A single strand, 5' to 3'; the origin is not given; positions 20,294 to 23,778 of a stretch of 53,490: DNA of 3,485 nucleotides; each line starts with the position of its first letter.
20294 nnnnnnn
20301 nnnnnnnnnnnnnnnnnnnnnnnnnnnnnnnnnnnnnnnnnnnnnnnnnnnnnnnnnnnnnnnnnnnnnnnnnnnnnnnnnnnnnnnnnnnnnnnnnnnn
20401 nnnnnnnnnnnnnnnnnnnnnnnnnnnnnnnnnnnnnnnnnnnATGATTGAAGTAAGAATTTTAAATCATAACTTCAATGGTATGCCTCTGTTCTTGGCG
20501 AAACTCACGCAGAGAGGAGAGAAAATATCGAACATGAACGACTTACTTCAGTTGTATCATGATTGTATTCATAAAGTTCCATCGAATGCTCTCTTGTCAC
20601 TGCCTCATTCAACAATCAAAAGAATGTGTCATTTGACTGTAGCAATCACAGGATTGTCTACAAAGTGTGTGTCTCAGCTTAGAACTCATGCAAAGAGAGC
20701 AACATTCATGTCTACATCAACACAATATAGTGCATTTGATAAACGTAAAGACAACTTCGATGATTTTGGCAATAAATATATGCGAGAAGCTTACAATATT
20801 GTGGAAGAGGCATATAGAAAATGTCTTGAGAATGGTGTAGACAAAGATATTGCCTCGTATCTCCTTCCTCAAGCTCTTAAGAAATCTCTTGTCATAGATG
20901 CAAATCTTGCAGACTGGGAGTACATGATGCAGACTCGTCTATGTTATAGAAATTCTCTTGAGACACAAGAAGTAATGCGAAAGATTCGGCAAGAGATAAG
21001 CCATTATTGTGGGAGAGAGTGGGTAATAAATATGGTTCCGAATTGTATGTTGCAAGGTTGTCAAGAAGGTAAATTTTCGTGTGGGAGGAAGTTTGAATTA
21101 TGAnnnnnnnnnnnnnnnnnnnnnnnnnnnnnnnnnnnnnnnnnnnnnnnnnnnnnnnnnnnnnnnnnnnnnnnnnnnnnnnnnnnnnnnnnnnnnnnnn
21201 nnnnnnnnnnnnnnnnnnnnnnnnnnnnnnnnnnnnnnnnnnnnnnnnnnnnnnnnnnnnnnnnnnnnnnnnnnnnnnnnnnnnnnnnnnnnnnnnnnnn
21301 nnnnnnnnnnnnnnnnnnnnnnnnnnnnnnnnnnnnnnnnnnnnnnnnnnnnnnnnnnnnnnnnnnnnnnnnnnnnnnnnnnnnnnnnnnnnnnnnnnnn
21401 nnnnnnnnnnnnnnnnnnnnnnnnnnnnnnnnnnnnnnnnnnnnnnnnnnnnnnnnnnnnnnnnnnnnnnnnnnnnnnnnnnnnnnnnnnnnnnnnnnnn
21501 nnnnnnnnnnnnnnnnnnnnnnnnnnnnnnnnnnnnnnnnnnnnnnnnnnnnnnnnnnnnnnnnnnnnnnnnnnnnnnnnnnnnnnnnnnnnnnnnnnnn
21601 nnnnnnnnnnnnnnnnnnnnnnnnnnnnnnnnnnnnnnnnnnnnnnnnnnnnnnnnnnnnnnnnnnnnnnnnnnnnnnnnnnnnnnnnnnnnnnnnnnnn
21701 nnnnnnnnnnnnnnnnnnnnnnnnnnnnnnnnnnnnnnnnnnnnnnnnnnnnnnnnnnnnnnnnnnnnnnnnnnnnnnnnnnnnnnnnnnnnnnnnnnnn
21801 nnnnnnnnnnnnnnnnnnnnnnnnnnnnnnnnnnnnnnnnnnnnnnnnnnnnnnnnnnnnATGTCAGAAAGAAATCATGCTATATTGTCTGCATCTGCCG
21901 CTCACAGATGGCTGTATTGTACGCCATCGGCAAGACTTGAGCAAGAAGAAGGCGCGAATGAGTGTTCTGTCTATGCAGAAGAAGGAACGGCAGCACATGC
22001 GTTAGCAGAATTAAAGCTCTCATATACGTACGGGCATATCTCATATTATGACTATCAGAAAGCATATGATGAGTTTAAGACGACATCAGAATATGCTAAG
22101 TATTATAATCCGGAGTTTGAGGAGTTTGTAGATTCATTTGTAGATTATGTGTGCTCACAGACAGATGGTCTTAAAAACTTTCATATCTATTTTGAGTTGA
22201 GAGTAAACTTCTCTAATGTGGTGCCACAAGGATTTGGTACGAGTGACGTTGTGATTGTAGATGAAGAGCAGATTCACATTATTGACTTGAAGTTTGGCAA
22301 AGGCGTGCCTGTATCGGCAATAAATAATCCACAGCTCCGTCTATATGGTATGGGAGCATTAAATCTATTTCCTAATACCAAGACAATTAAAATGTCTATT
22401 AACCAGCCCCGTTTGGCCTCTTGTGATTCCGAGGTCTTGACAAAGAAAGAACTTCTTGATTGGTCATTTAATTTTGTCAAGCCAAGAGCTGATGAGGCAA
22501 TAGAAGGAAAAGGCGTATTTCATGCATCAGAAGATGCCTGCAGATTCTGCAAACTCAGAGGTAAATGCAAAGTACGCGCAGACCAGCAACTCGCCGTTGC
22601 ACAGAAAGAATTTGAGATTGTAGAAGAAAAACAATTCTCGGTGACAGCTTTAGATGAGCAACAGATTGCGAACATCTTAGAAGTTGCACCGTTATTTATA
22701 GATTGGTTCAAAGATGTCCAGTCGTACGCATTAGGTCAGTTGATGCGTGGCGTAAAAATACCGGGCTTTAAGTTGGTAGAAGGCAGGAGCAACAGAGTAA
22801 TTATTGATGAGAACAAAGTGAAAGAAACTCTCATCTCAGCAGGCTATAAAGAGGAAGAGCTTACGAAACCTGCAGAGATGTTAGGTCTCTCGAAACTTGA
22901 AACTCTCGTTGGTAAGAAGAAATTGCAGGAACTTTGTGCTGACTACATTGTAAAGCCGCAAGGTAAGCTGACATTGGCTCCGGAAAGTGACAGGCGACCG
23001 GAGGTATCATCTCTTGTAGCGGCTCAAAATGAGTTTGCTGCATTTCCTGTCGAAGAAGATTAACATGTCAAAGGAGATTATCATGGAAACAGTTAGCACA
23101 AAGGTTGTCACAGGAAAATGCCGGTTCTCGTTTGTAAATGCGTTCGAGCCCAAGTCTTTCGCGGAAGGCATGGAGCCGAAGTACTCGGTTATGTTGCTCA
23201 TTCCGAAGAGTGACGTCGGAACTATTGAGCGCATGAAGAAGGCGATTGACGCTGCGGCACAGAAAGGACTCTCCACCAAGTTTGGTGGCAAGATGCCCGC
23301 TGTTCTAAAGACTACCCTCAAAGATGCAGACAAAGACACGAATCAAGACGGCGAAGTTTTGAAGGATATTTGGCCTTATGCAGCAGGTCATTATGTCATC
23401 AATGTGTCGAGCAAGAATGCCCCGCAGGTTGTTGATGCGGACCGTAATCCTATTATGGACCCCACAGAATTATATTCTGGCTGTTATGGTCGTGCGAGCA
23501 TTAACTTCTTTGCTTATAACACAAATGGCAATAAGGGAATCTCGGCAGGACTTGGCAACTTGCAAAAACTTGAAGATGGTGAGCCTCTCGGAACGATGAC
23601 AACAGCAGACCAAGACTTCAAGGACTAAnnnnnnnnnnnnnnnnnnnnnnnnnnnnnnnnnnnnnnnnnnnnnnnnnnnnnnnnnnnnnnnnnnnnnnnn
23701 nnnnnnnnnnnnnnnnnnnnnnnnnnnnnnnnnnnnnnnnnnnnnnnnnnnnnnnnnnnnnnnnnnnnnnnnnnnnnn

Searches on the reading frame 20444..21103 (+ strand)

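Call 11: search_protein_families(library=phrogs, proteins=[window:20444-21103:+], max_evalue=0.001)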
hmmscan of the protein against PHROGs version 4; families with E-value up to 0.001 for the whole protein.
window:20444-21103:+ (219 aa): 2 families
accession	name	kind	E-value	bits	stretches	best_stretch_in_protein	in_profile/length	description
phrog_85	-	DNA, RNA and nucleotide metabolism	5.5e-06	26.2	1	63-185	431-572/866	thymidylate synthase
phrog_10644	-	DNA, RNA and nucleotide metabolism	0.00022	22.4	1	112-178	70-136/160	thymidylate synthase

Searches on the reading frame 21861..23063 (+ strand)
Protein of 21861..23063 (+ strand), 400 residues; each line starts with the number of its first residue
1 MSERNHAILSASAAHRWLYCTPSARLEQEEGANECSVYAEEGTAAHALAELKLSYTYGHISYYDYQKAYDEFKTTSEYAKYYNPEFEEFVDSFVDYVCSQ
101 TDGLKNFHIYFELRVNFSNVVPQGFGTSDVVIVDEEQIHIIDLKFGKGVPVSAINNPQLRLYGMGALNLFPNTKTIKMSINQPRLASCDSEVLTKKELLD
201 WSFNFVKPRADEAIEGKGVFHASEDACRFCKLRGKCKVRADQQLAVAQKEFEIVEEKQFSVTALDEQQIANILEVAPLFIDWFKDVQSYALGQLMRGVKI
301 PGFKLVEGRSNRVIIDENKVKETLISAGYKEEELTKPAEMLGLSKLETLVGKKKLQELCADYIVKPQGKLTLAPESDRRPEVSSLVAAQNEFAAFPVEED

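Call 11: search_protein_families(library=phrogs, proteins=[window:21861-23063:+], max_evalue=0.001)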
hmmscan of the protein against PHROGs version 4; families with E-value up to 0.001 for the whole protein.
window:21861-23063:+ (400 aa): 2 families
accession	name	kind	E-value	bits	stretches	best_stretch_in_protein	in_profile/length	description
phrog_69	-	DNA, RNA and nucleotide metabolism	4.6e-113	379.9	1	1-394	82-475/501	exonuclease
phrog_3953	-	DNA, RNA and nucleotide metabolism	6.1e-22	79.2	1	3-189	10-156/186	exonuclease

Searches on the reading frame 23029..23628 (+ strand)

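Call 11: search_protein_families(library=phrogs, proteins=[window:23029-23628:+], max_evalue=0.001)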
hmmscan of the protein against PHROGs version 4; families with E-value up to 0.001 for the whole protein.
window:23029-23628:+ (199 aa): 2 families
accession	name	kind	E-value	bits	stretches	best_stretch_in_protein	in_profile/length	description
phrog_112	-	DNA, RNA and nucleotide metabolism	2.6e-61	208.6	1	18-199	14-193/265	Gp2.5-like ssDNA binding protein and ssDNA annealing protein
phrog_7011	-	DNA, RNA and nucleotide metabolism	3.9e-05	24.1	1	55-173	46-169/303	Gp2.5-like ssDNA binding protein and ssDNA annealing protein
